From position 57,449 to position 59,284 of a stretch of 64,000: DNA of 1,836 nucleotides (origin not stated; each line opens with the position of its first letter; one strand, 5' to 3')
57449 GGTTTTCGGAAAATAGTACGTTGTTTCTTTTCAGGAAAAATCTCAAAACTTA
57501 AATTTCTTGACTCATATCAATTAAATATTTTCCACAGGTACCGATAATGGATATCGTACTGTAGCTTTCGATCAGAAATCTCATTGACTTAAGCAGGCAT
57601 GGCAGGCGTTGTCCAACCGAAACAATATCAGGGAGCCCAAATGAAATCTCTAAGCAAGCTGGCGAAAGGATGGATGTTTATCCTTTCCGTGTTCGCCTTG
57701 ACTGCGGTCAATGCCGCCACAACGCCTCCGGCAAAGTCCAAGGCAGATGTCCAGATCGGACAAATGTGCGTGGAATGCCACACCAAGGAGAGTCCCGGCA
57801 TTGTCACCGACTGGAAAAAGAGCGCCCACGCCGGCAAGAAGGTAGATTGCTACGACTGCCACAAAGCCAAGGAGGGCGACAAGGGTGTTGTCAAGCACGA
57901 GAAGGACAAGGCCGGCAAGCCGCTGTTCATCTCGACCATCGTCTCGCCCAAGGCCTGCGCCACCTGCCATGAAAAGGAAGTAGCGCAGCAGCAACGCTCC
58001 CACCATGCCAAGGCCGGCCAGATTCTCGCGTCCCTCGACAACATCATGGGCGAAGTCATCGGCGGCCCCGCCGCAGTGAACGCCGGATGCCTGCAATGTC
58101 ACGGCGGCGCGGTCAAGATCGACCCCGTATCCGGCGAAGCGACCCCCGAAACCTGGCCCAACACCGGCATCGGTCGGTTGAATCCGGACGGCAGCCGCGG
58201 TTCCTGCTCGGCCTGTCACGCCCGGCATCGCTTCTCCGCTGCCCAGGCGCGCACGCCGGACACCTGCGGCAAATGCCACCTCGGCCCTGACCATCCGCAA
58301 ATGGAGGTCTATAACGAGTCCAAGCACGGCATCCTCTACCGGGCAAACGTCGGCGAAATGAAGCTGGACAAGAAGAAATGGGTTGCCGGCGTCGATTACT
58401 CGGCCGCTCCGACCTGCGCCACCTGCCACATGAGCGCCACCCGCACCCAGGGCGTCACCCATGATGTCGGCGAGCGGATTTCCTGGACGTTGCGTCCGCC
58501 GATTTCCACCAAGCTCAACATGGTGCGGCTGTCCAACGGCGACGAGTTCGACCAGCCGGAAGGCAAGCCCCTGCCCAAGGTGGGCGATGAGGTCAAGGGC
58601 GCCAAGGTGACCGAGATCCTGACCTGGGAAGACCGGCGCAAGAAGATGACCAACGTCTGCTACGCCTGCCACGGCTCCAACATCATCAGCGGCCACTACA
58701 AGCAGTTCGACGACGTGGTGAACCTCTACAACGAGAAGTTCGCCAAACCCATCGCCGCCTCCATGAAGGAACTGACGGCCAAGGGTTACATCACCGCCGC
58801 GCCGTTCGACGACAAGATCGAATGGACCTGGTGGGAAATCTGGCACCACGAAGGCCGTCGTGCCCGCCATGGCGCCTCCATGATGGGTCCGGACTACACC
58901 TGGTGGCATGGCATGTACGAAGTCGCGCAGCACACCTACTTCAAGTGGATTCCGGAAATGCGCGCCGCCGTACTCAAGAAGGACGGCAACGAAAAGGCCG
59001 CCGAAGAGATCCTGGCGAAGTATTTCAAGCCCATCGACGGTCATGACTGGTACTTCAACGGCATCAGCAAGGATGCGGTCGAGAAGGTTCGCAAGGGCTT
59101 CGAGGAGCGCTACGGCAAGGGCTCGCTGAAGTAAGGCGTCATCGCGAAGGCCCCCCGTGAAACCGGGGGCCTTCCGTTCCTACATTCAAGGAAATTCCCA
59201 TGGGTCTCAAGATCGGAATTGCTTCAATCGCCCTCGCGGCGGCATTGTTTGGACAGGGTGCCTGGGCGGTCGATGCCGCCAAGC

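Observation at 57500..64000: Octaheme HAO-family cytochrome heading a napDAGH cluster: candidate NrfA-independent nitrate/nitrite reduction module in a betaproteobacterium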

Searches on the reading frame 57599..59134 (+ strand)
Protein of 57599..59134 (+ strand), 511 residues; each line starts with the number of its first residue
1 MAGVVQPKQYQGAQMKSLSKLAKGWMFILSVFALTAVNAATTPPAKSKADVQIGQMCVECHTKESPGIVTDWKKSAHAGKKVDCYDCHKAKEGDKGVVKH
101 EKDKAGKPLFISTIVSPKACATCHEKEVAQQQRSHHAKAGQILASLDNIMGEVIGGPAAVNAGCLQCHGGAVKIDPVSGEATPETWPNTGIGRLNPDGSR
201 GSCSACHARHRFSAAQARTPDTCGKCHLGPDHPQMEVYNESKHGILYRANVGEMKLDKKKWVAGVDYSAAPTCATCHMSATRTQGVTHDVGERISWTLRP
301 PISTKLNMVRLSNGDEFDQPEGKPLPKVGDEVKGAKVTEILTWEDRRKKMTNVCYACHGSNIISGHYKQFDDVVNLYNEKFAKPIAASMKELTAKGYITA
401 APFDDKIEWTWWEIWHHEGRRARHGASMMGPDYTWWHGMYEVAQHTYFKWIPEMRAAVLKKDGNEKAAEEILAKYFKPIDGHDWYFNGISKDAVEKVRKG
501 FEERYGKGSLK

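Call 4: search_protein_families(library=pfam, proteins=[window:57599-59134:+], max_evalue=0.01)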
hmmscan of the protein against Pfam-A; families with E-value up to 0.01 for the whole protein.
window:57599-59134:+ (511 aa): 7 families
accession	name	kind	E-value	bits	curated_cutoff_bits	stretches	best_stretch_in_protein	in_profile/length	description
PF13447.11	Multi-haem_cyto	-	5.8e-21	75.4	21.9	1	201-301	96-195/269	Seven times multi-haem cytochrome CxxCH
PF13435.11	Cytochrome_C554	-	1.9e-11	45.2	20.8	2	119-173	1-60/84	Cytochrome c554 and c-prime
PF22113.1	Mtrc-MtrF_II-IV_dom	-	3.3e-11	43.4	30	2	74-171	74-166/176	Outer membrane cytochrome MtrC/MtrF-like, domains II/IV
PF14522.11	Cytochrome_C7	-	2.8e-10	40.3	24.8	2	160-227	12-66/67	Cytochrome c7 and related cytochrome c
PF09699.15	Paired_CXXCH_1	-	1.5e-07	31.4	20.6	0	200-227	6-36/41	Doubled CXXCH motif (Paired_CXXCH_1)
PF14537.11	Cytochrom_c3_2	-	2e-07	31.8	25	1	119-227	8-78/79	Cytochrome c3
PF02335.20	Cytochrom_C552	-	0.0011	18.5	24.1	1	72-135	235-293/438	Cytochrome c552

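Call 5: search_protein_families(library=ncbifam, proteins=[window:57599-59134:+], max_evalue=0.01)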
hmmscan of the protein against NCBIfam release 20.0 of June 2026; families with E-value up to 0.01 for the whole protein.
window:57599-59134:+ (511 aa): 8 families
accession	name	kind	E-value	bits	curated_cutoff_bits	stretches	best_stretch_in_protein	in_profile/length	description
NF052343.1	hydrazine_HDH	equivalog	1.2e-22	80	900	2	200-281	222-303/564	hydrazine dehydrogenase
NF041028.1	decahem_GSU2203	exception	1.5e-07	30.9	325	1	52-136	99-168/317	GSU2203 family decaheme c-type cytochrome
TIGR03508.1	decahem_SO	subfamily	6.3e-07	29.1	192.2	1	51-277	67-248/258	DmsE family decaheme c-type cytochrome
NF008659.0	PRK11659.1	equivalog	5.8e-06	26.1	184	1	20-134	12-127/188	cytochrome c nitrite reductase pentaheme subunit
TIGR01904.2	GSu_C4xC__C2xCH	domain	0.00011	21.9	27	0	57-96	24-64/73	CxxxxCH/CxxCH domain c-type cytochrome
NF008339.0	PRK11125.1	equivalog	0.00067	18.4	595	1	72-141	277-342/487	ammonia-forming cytochrome c nitrite reductase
NF041198.1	UshA_like_PCGU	equivalog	0.0014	17.3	275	1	106-228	397-509/519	UshA-like (seleno)protein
TIGR03153.1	cytochr_NrfH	equivalog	0.0046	17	134.2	0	43-168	17-133/138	cytochrome c nitrite reductase small subunit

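Call 6: search_solved_structures(query=window:57599-59134:+, max_evalue=1, show_alignments=4)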
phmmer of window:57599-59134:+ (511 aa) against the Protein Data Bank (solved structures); distinct sequences matched with E-value up to 1: 10.
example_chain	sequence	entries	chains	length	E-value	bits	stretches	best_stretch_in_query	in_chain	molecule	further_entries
4qo5_A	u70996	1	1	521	3.9e-45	157.3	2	82-287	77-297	Hypothetical multiheme protein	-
4n4j_A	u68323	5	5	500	1.8e-20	75.9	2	201-279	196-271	hydroxylamine oxidoreductase | Similar to hydroxylamine oxidoreductase hao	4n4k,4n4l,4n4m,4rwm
6h5l_A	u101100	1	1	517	2.9e-20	75.3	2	201-298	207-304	Similar to hydroxylamine oxidoreductase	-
6t5e_A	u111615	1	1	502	3.6e-20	75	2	202-279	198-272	Hydroxylamine oxidoreductase-like protein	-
4fas_A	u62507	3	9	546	3.9e-19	71.5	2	199-300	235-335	Hydroxylamine oxidoreductase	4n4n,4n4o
6m0p_A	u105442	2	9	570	3.9e-19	71.5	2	199-300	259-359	Aerobic hydroxylamine oxidoreductase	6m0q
1fgj_A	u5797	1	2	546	7e-19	70.7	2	199-300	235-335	HYDROXYLAMINE OXIDOREDUCTASE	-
6hif_G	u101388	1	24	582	2.2e-16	62.5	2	202-280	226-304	Hydrazine dehydrogenase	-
1x6e_A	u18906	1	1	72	0.4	12.1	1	56-105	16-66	Zinc finger protein 24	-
5b6q_A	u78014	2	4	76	0.4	12.1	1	115-167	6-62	Soluble cytochrome cA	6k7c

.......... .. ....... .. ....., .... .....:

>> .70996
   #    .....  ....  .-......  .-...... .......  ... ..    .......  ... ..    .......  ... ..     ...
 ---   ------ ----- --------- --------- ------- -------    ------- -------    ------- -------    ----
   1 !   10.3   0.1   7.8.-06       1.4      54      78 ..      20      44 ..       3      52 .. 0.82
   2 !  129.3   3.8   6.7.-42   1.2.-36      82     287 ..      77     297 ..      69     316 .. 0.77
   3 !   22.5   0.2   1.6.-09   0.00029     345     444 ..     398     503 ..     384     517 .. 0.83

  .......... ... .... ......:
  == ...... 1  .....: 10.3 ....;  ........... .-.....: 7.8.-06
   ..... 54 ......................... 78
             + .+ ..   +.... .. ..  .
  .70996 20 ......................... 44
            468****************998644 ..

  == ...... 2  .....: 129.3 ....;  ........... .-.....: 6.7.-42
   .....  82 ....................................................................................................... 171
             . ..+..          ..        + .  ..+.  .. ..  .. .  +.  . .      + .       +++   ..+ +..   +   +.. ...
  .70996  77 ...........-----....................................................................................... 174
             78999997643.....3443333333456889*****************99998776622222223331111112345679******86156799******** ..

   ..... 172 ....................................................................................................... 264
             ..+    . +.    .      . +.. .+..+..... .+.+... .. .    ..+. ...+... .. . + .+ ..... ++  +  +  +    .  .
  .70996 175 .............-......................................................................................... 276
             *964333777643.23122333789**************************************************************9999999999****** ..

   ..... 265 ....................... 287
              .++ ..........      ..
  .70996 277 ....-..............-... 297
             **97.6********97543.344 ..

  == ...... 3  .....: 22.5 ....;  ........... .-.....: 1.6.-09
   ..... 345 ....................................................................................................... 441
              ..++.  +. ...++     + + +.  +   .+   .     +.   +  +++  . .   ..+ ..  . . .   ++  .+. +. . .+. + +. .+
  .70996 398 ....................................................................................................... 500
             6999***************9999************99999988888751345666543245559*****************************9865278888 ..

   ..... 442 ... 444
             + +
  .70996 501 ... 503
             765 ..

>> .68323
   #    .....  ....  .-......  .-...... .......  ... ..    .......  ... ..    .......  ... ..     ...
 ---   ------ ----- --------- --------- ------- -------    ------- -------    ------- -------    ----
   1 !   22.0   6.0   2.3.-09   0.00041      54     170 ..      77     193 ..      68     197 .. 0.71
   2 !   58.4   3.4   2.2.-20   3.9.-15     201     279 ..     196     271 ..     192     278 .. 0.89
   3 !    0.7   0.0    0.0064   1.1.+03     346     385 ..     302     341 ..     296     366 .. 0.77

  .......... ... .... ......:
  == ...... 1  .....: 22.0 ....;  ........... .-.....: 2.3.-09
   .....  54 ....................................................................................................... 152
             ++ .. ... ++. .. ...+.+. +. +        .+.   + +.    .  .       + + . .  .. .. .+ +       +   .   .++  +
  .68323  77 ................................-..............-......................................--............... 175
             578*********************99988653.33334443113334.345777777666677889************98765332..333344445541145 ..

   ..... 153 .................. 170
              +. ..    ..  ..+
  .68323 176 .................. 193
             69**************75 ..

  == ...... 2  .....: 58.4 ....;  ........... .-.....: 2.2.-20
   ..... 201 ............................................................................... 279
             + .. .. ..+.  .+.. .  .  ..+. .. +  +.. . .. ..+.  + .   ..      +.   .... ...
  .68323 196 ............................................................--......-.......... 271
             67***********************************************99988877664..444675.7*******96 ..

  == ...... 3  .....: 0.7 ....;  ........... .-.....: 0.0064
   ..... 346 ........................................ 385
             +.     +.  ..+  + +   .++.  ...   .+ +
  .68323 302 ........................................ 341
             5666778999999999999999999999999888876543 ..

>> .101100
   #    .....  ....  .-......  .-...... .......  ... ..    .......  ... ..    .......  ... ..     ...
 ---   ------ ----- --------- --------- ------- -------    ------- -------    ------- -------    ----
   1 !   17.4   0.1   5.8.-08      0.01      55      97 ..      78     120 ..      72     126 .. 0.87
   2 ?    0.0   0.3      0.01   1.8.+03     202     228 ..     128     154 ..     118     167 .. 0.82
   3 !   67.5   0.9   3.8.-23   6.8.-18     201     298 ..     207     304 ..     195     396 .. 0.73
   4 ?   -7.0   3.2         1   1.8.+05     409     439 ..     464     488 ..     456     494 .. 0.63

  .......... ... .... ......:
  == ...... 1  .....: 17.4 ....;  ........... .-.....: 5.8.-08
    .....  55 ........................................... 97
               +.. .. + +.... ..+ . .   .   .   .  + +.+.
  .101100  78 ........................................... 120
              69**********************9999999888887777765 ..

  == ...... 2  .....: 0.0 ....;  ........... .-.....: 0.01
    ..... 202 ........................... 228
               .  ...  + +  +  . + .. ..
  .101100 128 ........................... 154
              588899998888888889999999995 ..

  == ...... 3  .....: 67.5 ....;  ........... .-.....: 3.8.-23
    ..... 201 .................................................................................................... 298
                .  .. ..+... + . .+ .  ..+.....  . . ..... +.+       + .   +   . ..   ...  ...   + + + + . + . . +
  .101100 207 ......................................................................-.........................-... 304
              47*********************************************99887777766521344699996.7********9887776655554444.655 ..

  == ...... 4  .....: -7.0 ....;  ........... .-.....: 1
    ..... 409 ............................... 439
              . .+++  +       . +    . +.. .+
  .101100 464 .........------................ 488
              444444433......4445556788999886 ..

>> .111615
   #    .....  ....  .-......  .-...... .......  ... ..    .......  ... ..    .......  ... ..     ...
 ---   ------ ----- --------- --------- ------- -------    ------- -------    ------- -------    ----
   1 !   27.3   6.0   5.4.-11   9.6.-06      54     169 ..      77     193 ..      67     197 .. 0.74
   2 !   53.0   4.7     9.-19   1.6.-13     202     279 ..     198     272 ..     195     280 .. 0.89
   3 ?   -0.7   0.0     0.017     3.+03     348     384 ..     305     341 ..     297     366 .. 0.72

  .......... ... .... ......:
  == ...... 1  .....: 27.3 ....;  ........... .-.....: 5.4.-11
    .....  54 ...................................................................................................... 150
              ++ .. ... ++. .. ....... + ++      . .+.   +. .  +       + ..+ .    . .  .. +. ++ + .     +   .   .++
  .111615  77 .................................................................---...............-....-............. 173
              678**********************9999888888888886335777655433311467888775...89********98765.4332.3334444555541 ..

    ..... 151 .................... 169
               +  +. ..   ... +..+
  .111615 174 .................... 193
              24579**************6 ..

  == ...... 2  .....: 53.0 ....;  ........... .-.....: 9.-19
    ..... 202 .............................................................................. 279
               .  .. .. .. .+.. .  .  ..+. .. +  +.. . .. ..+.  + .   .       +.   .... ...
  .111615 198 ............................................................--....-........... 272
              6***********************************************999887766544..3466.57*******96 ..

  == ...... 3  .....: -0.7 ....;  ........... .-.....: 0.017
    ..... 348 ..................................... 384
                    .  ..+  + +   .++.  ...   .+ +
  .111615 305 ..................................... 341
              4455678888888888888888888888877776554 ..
